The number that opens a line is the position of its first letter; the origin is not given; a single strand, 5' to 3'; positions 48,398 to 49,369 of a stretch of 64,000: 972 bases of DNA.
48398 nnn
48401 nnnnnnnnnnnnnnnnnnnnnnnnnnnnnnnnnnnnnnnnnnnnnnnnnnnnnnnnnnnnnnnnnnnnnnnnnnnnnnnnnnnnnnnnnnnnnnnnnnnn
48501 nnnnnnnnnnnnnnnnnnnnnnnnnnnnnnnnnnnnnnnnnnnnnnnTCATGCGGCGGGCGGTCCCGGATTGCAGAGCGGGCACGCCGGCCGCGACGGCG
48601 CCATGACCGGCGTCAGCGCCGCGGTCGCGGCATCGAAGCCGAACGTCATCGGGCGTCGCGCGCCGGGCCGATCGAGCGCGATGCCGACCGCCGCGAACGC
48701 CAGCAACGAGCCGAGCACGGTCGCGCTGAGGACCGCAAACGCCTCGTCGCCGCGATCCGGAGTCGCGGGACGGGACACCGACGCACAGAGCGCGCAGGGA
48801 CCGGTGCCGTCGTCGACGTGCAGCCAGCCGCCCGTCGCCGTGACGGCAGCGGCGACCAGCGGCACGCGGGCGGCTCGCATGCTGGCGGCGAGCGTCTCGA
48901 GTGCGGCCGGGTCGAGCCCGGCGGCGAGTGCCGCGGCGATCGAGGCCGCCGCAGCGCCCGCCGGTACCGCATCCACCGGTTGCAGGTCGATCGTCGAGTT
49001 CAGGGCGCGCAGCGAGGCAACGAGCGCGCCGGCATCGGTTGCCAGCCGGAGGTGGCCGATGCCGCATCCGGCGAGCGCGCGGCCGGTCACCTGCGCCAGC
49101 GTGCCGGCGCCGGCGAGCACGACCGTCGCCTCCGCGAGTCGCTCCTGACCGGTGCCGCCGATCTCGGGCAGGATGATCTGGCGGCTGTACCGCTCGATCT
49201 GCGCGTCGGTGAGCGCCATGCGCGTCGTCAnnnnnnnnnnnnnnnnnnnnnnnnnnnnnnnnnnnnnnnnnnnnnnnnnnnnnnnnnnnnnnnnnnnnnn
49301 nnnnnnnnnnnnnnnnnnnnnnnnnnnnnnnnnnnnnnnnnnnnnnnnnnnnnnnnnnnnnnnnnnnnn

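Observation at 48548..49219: Complementary degeneration of two E1-like proteins suggests a heterodimeric bacterial E1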

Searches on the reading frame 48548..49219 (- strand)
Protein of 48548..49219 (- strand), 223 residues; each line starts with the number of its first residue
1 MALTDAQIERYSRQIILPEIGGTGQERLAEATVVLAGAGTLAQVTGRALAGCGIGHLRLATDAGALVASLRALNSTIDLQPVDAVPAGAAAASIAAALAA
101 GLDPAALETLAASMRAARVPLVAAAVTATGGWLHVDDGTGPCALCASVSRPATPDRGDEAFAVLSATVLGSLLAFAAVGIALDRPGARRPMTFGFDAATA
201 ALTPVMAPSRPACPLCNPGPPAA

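Call 6: search_protein_families(library=pfam, proteins=[window:48548-49219:-], max_evalue=0.01)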
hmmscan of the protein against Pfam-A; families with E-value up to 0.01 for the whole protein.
window:48548-49219:- (223 aa): 1 family
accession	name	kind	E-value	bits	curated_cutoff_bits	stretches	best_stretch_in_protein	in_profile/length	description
PF00899.27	ThiF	-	1.2e-12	47.9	28.1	1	11-60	1-50/238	ThiF family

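Call 7: search_protein_families(library=ncbifam, proteins=[window:48548-49219:-], max_evalue=0.01)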
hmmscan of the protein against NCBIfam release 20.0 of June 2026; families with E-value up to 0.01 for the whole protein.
window:48548-49219:- (223 aa): 11 families
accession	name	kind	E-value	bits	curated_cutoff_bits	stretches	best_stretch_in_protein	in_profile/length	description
NF004281.0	PRK05690.1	subfamily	5.9e-16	58.5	266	1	2-61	4-63/250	molybdopterin-synthase adenylyltransferase MoeB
NF006444.0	PRK08762.1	equivalog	4.1e-15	55.3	449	1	3-61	120-178/387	molybdopterin-synthase adenylyltransferase MoeB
NF047750.1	SAMPActivE1UbaA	equivalog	3.2e-14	52.9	450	1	3-63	5-65/270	SAMP-activating enzyme E1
TIGR02356.1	adenyl_thiF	equivalog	2.3e-13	50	275.25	1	10-60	1-51/203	thiazole biosynthesis adenylyltransferase ThiF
TIGR02355.1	moeB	equivalog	5.8e-10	39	376.55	1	9-60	3-54/240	molybdopterin-synthase adenylyltransferase MoeB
NF005902.0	PRK07878.1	equivalog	3.4e-09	36.1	647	1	2-58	14-70/392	adenylyltransferase/sulfurtransferase MoeZ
NF009123.0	PRK12475.1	subfamily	9.8e-09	34.9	510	1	9-60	3-54/338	MoeB/ThiF family adenylyltransferase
NF005646.0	PRK07411.1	equivalog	2e-08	33.8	633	1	3-59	11-67/390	molybdopterin-synthase adenylyltransferase MoeB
NF004111.0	PRK05600.1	equivalog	5.6e-07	29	437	1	1-65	12-76/371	ThiF family adenylyltransferase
NF006204.0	PRK08328.1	equivalog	6e-07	29.3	339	1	3-62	2-59/231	hypothetical protein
NF033733.1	MFS_ArsK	equivalog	0.0021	16.9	400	1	159-209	40-91/388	arsenite efflux MFS transporter ArsK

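Call 8: find_homologous_proteins(query=window:48548-49219:-, max_evalue=0.001)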
Query window:48548-49219:- (223 aa): 30 proteins with E <= 0.001 among 8000 candidates.
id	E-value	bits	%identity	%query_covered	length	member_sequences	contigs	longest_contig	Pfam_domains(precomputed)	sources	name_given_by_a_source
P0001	1.7e-94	334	99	77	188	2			PF00899.28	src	-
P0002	8.4e-47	178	53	97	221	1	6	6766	PF00899.28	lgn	-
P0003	3.7e-33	133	46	100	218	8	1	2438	PF00899.28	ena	-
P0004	1.7e-32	131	48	97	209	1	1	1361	PF00899.28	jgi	jgi:adenylyltransferase/sulfurtransferase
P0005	1.9e-27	115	42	98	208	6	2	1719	PF00899.28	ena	-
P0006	3.2e-27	114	57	60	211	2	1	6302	PF00899.28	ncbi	-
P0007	1.2e-25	109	49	65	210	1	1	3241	PF00899.28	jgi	jgi:molybdopterin/thiamine biosynthesis adenylyltransferase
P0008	1.3e-24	105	52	60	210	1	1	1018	PF00899.28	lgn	-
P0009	1.7e-22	99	40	96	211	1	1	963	PF00899.28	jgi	jgi:hypothetical protein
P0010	1.1e-17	83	35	97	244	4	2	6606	PF00899.28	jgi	jgi:hypothetical protein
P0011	3.4e-13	68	31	97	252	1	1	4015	PF00899.28,PF03435.25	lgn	-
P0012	4.9e-13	68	35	66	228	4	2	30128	PF00899.28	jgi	jgi:hypothetical protein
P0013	6.9e-12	64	32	97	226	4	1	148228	PF00899.28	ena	-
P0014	5.6e-10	58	53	33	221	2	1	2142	PF00899.28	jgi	jgi:molybdopterin/thiamine biosynthesis adenylyltransferase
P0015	1.8e-9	56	31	97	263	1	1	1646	PF00899.28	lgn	-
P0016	1.2e-8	53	58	26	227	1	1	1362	PF00899.28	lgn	-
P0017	1.6e-8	53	47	28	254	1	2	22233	PF00899.28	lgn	-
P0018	1.6e-7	50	54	26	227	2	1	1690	PF00899.28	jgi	jgi:hypothetical protein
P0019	3.9e-7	48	44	37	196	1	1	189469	-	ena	-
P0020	1.1e-6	47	56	26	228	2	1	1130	PF00899.28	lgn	-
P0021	1.8e-6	46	29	96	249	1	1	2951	PF00899.28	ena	-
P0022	6.4e-6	44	43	39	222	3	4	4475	-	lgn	-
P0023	3.3e-5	42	27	98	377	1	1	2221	PF00899.28,PF00581.26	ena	-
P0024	4.8e-5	42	29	96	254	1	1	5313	PF00899.28,PF03435.25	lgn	-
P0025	5.0e-5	41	29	96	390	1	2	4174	PF00899.28,PF03435.25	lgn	-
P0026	5.6e-5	41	44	30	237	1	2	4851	PF00899.28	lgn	-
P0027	1.0e-4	40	58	30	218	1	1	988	PF00899.28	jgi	jgi:adenylyltransferase/sulfurtransferase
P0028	1.2e-4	40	49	25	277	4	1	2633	PF00899.28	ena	-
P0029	3.9e-4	39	32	61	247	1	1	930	PF00899.28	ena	-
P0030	5.9e-4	38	29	96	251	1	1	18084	PF00899.28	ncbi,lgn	-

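Call 9: search_solved_structures(query=window:48548-49219:-, max_evalue=1, show_alignments=3)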
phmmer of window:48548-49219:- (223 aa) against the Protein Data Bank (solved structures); distinct sequences matched with E-value up to 1: 12.
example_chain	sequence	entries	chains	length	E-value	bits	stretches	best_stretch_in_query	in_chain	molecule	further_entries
1jw9_B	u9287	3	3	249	4.9e-10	43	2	3-61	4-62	MOLYBDOPTERIN BIOSYNTHESIS MOEB PROTEIN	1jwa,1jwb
1zfn_A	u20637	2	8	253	3.8e-08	36.9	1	3-71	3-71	Adenylyltransferase thiF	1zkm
6z6s_DDD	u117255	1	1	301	4.7e-08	36.6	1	3-60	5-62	Adenylyltransferase and sulfurtransferase uba4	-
6yuc_D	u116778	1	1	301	4.7e-08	36.6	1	3-60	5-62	Adenylyltransferase and sulfurtransferase uba4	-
6yub_B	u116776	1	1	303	5.5e-08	36.4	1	3-60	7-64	Adenylyltransferase and sulfurtransferase uba4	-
1zud_1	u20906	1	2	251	6.1e-08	36.2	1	4-71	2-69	Adenylyltransferase thiF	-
6yub_A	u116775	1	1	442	1e-07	35.5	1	3-60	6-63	Adenylyltransferase and sulfurtransferase uba4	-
9uh3_K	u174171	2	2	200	0.0024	21.2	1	99-200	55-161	Fucoxanthin chlorophyll a/c binding protein IX (FCPI-9)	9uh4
2q6o_A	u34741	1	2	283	0.2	14.9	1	44-127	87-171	Hypothetical Protein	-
2q6i_A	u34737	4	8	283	0.2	14.9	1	44-127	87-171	Hypothetical protein | chlorinase | Adenosyl-chloride synthase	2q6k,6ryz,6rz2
6h78_A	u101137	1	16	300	0.4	13.9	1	10-60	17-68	Ubiquitin-like modifier-activating enzyme 5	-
6h77_A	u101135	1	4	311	0.43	13.8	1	10-60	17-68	Ubiquitin-like modifier-activating enzyme 5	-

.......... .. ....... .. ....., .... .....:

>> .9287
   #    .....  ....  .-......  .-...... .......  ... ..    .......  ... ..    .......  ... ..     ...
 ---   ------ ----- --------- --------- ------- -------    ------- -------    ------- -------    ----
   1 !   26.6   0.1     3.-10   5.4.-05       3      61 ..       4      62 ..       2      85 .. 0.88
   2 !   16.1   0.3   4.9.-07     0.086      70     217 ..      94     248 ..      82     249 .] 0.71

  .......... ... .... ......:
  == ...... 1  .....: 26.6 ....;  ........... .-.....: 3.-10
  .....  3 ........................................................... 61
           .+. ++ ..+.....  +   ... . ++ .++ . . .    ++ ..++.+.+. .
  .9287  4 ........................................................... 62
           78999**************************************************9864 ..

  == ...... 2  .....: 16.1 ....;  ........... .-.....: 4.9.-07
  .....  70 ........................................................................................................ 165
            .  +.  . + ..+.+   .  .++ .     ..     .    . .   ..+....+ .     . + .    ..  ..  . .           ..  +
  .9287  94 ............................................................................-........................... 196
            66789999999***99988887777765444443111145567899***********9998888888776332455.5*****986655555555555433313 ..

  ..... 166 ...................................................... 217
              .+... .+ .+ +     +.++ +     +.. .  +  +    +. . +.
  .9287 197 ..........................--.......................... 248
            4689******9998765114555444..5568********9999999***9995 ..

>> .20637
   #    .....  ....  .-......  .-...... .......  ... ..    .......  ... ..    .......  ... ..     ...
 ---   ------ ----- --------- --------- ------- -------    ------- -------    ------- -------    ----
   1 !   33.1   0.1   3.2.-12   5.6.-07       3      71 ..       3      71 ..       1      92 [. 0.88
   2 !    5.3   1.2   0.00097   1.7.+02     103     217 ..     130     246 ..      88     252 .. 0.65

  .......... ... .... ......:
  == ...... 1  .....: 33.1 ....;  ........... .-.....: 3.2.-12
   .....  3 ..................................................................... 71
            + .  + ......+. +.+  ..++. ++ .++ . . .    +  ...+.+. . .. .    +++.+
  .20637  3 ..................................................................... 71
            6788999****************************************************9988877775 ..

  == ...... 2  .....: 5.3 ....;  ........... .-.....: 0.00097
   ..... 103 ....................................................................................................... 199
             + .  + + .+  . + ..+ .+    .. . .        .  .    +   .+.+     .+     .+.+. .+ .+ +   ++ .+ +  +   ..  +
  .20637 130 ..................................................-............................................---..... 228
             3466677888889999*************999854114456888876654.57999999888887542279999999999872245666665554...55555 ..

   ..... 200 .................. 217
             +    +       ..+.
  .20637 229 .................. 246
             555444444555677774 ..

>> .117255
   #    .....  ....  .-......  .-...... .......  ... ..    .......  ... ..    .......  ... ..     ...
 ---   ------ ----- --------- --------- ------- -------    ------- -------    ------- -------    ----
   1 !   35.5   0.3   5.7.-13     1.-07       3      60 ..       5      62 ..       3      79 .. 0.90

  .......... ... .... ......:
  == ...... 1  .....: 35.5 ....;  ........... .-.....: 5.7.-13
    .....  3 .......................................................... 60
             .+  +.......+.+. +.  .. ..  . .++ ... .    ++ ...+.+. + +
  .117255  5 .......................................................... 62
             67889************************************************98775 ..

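Call 12: find_encoding_contigs(protein=P0013, flank=8000, max_places=2)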
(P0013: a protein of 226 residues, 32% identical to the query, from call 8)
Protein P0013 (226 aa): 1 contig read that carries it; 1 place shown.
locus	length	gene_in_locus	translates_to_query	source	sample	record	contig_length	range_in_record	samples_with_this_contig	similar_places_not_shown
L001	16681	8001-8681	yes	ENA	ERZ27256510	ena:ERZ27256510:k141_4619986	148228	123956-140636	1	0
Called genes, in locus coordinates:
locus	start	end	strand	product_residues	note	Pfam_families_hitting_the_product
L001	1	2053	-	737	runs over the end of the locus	PF13439:Glyco_transf_4, PF00685:Sulfotransfer_1, PF13469:Sulfotransfer_3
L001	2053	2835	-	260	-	-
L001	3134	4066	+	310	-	PF13174:TPR_6 (faint), PF13512:TPR_18, PF13525:YfiO, PF13432:TPR_16 (weak)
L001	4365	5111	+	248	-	PF00899:ThiF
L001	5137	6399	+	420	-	PF05810:NinF, PF00291:PALP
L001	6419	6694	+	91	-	PF02597:ThiS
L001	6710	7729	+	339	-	PF00291:PALP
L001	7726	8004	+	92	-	PF09383:NIL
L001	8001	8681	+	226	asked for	PF00899:ThiF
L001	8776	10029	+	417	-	PF14306:PUA_2, PF01747:ATP-sulfurylase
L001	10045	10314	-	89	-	-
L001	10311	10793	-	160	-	-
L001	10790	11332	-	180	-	PF13490:zf-HC2 (weak)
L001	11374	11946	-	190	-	PF07638:Sigma70_ECF, PF04542:Sigma70_r2, PF08281:Sigma70_r4_2, PF04545:Sigma70_r4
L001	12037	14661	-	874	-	PF02739:5_3_exonuc_N, PF01367:5_3_exonuc, PF01612:DNA_pol_A_exo1 (weak), PF00476:DNA_pol_A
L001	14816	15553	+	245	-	PF00005:ABC_tran, PF13304:AAA_21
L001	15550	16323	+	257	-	PF12679:ABC2_membrane_2, PF12730:ABC2_membrane_4 (weak), PF12698:ABC2_membrane_3, PF13346:ABC2_membrane_5 (weak)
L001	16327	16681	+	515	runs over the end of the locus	PF23357:DUF7088, PF09822:ABC_transp_aux, PF23355:IFT52_GIFT (faint)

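Call 13: find_encoding_contigs(protein=P0012, flank=8000, max_places=2)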
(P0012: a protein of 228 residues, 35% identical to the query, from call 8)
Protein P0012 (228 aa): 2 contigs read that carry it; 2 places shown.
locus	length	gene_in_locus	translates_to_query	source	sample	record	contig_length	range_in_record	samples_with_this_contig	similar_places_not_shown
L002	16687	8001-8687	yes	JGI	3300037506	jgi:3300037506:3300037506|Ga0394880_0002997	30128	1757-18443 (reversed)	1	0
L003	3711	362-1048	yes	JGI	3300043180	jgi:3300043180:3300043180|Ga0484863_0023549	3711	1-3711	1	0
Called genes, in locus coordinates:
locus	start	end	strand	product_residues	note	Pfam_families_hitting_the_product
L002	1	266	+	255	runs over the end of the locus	PF00902:TatC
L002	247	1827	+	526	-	PF00672:HAMP, PF00211:Guanylate_cyc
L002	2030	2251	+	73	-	-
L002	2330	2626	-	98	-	PF16256:DUF4911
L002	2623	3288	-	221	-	PF02698:DUF218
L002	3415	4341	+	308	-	PF13432:TPR_16 (faint), PF13512:TPR_18, PF13525:YfiO, PF24575:TPR_Slam (faint), PF13174:TPR_6 (faint)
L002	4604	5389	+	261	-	PF00899:ThiF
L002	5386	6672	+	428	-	PF00291:PALP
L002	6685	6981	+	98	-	PF02597:ThiS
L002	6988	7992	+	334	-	PF00291:PALP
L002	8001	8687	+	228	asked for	PF00899:ThiF (weak)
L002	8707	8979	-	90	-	-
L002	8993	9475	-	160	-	-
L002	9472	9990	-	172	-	PF13490:zf-HC2 (weak)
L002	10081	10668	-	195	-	PF07638:Sigma70_ECF, PF04542:Sigma70_r2, PF08281:Sigma70_r4_2, PF04545:Sigma70_r4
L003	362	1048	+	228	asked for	PF00899:ThiF (weak)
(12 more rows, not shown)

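Call 14: find_encoding_contigs(protein=P0019, flank=8000, max_places=2)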
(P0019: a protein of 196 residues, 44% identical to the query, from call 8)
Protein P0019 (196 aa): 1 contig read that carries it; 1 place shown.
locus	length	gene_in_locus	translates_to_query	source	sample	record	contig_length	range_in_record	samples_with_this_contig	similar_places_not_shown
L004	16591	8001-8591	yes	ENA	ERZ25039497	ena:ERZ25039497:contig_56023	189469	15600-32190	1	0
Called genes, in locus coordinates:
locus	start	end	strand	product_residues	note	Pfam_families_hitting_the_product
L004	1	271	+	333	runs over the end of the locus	PF01118:Semialdhyde_dh, PF02774:Semialdhyde_dhC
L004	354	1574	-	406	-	-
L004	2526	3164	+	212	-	PF00899:ThiF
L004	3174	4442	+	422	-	PF05810:NinF (weak), PF00291:PALP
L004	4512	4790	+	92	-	PF02597:ThiS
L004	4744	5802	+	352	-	PF00291:PALP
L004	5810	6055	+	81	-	PF09383:NIL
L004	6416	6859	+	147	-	-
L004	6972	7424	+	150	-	PF00326:Peptidase_S9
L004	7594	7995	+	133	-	PF00326:Peptidase_S9, PF01738:DLH (weak)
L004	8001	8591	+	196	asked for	-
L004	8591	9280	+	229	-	PF00702:Hydrolase, PF12710:HAD (weak), PF13419:HAD_2, PF13242:Hydrolase_like (weak)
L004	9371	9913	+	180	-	PF00005:ABC_tran (weak), PF01583:APS_kinase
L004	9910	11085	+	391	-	PF14306:PUA_2, PF01747:ATP-sulfurylase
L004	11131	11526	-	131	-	PF01850:PIN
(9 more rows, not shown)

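Call 15: find_encoding_contigs(protein=P0010, flank=8000, max_places=2)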
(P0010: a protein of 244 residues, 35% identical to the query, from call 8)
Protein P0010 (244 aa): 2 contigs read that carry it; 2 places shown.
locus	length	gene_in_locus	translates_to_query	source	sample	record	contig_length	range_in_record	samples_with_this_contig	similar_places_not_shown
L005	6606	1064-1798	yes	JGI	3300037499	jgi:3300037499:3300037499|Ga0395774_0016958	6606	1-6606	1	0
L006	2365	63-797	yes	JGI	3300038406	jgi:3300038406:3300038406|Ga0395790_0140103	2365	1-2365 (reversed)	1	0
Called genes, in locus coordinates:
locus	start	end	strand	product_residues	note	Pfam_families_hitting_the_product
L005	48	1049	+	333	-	PF00291:PALP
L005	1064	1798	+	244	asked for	PF00899:ThiF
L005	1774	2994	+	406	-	PF04055:Radical_SAM (weak)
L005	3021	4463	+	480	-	PF00939:Na_sulph_symp, PF03600:CitMHS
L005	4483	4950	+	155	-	PF00582:Usp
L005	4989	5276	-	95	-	-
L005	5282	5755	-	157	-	-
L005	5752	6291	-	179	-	-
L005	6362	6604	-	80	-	?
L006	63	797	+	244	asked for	PF00899:ThiF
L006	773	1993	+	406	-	PF04055:Radical_SAM (weak)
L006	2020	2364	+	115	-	?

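Call 16: find_encoding_contigs(protein=P0006, flank=8000, max_places=2)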
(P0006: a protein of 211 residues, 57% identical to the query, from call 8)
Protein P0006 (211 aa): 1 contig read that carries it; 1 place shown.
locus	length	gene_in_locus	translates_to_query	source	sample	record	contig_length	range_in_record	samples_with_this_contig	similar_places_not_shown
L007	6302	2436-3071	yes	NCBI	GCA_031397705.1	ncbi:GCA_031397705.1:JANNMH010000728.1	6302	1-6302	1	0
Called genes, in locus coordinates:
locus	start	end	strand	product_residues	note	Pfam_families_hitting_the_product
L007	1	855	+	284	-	?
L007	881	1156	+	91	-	PF02597:ThiS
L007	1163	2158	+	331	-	PF00291:PALP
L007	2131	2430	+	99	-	PF09383:NIL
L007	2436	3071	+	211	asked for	PF00899:ThiF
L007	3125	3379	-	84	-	-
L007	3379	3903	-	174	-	-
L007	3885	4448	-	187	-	PF13490:zf-HC2 (weak)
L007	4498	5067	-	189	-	PF07638:Sigma70_ECF, PF04542:Sigma70_r2, PF08281:Sigma70_r4_2, PF04545:Sigma70_r4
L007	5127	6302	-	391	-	?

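Call 17: find_encoding_contigs(protein=P0002, flank=8000, max_places=2)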
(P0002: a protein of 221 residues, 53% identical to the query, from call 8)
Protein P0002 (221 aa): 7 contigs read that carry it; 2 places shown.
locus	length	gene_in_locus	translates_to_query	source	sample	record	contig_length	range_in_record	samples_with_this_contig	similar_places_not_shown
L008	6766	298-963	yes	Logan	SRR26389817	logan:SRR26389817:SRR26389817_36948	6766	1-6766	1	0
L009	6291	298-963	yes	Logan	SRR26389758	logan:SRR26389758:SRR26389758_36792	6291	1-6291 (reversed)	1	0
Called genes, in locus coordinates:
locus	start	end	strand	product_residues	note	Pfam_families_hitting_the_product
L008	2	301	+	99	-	?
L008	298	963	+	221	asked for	PF00899:ThiF (weak)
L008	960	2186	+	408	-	-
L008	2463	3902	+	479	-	PF00939:Na_sulph_symp, PF03600:CitMHS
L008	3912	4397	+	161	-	-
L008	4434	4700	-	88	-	-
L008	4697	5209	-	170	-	-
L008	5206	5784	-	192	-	PF13490:zf-HC2 (weak)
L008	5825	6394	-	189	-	PF07638:Sigma70_ECF, PF04542:Sigma70_r2, PF08281:Sigma70_r4_2, PF04545:Sigma70_r4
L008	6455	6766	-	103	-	?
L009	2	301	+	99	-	?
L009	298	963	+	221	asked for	PF00899:ThiF (weak)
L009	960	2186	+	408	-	-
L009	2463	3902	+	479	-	PF00939:Na_sulph_symp, PF03600:CitMHS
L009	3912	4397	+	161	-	-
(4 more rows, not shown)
